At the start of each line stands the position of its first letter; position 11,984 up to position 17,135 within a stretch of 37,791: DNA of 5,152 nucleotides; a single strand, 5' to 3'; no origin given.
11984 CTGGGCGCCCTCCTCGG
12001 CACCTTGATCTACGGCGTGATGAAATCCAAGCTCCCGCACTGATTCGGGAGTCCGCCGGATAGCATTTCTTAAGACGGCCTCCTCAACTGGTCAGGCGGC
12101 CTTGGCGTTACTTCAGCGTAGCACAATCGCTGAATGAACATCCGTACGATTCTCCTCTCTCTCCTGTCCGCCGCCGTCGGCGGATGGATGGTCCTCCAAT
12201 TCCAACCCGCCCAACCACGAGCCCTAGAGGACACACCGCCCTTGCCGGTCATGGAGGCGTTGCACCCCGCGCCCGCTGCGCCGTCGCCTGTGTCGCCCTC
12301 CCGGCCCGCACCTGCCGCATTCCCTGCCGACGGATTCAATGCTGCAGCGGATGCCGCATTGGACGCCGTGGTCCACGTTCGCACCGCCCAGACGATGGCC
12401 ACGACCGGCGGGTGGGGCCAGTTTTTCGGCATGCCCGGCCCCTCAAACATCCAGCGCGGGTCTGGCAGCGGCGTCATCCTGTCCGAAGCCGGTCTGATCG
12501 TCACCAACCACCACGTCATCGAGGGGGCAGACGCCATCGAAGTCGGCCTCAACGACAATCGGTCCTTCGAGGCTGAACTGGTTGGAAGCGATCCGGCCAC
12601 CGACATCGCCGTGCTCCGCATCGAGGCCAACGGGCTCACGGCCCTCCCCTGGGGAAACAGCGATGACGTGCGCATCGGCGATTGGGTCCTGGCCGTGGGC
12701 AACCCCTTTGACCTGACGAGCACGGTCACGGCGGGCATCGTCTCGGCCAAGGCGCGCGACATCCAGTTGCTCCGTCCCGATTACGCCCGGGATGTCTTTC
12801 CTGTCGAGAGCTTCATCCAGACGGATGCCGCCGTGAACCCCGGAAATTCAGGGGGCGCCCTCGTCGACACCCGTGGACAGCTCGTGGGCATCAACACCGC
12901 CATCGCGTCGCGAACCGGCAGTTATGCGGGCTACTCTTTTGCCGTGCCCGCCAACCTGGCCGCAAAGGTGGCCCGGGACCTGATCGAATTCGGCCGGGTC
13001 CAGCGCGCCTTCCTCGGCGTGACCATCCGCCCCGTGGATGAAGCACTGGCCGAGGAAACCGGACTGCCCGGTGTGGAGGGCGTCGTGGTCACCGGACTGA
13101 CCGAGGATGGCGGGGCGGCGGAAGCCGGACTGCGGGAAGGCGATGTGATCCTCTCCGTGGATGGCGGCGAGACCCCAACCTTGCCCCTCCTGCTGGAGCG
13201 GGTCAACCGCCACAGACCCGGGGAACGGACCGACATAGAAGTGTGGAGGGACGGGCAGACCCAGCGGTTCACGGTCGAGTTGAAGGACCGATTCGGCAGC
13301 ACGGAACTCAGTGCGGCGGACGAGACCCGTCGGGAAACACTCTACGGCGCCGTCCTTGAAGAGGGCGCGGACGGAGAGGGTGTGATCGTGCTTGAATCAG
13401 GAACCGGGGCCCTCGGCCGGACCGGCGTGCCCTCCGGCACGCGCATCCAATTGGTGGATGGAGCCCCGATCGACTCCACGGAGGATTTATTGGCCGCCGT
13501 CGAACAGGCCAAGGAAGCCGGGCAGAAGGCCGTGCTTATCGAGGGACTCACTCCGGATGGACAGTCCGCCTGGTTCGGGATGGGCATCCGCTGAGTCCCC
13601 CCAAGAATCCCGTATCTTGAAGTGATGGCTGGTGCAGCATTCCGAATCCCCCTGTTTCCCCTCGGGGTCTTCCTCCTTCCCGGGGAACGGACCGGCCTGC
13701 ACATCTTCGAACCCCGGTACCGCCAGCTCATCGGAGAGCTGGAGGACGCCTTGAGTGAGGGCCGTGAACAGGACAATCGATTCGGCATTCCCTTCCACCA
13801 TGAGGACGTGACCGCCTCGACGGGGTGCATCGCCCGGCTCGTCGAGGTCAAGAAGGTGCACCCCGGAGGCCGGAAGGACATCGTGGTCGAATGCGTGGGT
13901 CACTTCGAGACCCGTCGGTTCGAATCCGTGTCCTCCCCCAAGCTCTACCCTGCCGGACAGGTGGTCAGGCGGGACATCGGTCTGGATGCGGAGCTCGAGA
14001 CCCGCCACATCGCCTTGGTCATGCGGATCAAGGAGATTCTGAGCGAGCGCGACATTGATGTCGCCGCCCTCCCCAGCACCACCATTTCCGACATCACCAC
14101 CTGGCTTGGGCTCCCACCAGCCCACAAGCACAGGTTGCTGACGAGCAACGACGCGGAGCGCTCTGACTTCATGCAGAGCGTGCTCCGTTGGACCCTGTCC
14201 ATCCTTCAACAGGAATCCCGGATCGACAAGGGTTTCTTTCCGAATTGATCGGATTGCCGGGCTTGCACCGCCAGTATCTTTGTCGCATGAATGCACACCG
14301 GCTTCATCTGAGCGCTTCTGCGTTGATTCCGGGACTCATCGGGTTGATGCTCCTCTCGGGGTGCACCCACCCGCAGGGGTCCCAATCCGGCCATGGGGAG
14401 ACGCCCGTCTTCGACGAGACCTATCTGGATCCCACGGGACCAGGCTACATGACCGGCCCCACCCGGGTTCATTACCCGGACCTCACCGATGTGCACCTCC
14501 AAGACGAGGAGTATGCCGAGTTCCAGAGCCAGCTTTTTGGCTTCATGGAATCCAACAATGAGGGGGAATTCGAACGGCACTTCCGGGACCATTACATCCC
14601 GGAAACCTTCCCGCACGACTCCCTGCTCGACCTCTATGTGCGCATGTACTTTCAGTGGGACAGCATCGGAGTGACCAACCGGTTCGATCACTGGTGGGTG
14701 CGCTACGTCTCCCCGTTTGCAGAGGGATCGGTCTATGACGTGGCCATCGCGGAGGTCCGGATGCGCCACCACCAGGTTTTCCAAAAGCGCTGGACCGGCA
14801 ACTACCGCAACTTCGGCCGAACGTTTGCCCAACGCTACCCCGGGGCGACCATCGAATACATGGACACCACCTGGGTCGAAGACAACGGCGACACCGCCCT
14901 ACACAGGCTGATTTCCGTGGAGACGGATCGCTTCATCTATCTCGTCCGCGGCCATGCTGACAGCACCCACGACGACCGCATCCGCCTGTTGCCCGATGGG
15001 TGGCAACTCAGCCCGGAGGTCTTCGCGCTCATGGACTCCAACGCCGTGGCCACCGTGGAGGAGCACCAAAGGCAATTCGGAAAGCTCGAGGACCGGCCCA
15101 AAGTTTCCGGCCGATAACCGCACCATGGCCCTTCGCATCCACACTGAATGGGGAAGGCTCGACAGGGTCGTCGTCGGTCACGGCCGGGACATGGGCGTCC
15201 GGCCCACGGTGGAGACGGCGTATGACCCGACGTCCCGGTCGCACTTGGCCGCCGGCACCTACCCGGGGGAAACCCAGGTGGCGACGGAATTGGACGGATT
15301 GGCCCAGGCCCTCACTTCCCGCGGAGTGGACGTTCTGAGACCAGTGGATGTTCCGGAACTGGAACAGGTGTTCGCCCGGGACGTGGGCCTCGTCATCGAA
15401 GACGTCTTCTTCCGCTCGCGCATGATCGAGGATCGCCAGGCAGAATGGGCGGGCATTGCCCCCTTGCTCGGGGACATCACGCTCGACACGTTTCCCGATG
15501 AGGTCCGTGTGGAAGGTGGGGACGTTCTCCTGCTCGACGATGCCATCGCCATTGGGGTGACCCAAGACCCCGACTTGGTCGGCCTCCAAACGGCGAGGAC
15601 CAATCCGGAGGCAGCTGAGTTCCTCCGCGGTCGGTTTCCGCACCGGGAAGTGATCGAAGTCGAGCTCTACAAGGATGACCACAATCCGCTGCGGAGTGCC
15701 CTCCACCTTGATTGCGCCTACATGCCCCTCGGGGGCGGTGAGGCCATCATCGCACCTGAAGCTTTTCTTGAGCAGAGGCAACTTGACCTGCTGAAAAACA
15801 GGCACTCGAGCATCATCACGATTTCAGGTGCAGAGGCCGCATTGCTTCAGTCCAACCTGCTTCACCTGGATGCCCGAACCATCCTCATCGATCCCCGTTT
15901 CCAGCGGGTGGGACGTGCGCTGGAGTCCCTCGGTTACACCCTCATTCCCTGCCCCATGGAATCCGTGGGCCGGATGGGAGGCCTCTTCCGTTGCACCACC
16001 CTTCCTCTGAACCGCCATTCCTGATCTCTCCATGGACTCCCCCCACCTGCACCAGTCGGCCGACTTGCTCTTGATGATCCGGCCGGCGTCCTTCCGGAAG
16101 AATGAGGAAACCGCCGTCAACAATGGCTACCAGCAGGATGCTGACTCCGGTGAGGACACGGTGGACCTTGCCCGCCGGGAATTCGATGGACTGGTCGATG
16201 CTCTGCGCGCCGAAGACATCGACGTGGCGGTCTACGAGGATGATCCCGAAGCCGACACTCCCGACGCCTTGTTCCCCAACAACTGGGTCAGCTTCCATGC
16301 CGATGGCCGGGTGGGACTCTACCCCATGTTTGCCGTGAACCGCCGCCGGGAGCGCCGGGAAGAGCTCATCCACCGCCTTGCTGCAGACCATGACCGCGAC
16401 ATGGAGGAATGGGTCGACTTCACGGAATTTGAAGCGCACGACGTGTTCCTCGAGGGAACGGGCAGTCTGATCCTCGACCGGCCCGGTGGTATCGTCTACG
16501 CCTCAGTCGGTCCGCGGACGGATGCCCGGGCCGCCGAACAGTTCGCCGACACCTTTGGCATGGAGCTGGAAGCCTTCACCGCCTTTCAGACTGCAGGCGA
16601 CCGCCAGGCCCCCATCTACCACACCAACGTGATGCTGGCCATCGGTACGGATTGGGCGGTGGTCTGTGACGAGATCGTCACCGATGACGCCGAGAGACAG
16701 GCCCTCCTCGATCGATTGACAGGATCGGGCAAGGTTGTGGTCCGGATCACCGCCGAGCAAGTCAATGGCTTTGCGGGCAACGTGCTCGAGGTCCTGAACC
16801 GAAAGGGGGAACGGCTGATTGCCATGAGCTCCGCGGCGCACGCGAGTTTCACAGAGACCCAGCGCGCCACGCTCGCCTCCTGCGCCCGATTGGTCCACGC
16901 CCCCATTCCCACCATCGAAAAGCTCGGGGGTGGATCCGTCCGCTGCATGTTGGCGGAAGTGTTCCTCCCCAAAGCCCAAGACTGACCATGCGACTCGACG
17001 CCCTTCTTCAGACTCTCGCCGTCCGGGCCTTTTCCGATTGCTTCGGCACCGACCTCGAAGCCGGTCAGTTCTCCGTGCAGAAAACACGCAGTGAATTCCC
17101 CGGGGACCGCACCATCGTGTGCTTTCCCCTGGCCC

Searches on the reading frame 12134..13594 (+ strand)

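Call 7: search_protein_families(library=pfam, proteins=[window:12134-13594:+], max_evalue=0.001)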
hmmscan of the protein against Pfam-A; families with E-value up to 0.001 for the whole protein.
window:12134-13594:+ (486 aa): 6 families
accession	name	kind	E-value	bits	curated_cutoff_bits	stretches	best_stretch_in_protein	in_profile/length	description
PF13365.12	Trypsin_2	-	8.5e-36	124.3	27.6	1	111-253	1-144/144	Trypsin-like peptidase domain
PF00089.32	Trypsin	-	4.1e-15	56.6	20.6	1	107-274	19-214/220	Trypsin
PF13180.12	PDZ_2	-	5.1e-15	56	27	1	293-383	2-80/80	PDZ domain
PF00595.29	PDZ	-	4.9e-10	40.1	23.2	1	288-349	6-59/81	PDZ domain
PF17820.7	PDZ_6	-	8.6e-07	29.1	27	1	318-347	1-30/54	PDZ domain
PF10459.15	Peptidase_S46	-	3e-05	23.3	22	0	109-129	47-67/698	Peptidase S46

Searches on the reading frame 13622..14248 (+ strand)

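Call 7: search_protein_families(library=pfam, proteins=[window:13622-14248:+], max_evalue=0.001)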
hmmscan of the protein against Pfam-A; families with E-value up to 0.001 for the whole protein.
window:13622-14248:+ (208 aa): 1 family
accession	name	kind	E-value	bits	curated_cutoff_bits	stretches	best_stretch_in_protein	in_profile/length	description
PF02190.22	LON_substr_bdg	-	3.1e-09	37.5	28.7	1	9-180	2-163/200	ATP-dependent protease La (LON) substrate-binding domain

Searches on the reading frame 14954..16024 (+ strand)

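Call 7: search_protein_families(library=pfam, proteins=[window:14954-16024:+], max_evalue=0.001)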
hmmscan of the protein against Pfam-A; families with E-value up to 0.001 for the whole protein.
window:14954-16024:+ (356 aa): 2 families
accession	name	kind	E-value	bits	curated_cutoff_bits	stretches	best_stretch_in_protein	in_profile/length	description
PF02274.22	ADI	-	5.7e-05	22.8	22.8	0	182-256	182-246/377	Arginine deiminase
PF19420.4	DDAH_eukar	-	0.00021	21.1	23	0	111-352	30-290/291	N,N dimethylarginine dimethylhydrolase, eukaryotic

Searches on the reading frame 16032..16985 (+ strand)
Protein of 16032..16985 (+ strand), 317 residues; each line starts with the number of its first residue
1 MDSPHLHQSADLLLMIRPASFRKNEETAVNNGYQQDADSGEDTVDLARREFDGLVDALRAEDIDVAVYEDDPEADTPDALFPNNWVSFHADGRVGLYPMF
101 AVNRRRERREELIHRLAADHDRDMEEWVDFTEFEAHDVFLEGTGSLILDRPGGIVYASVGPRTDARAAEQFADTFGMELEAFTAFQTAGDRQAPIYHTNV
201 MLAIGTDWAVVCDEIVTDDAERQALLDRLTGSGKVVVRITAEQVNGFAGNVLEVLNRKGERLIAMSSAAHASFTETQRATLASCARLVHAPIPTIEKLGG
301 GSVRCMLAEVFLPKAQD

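Call 7: search_protein_families(library=pfam, proteins=[window:16032-16985:+], max_evalue=0.001)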
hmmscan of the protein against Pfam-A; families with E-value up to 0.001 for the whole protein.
window:16032-16985:+ (317 aa): 2 families
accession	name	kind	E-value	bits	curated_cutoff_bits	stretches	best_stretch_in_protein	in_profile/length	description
PF19420.4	DDAH_eukar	-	3.6e-92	309.2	23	1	21-311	1-291/291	N,N dimethylarginine dimethylhydrolase, eukaryotic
PF02274.22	ADI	-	2.8e-05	23.8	22.8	1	94-273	138-315/377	Arginine deiminase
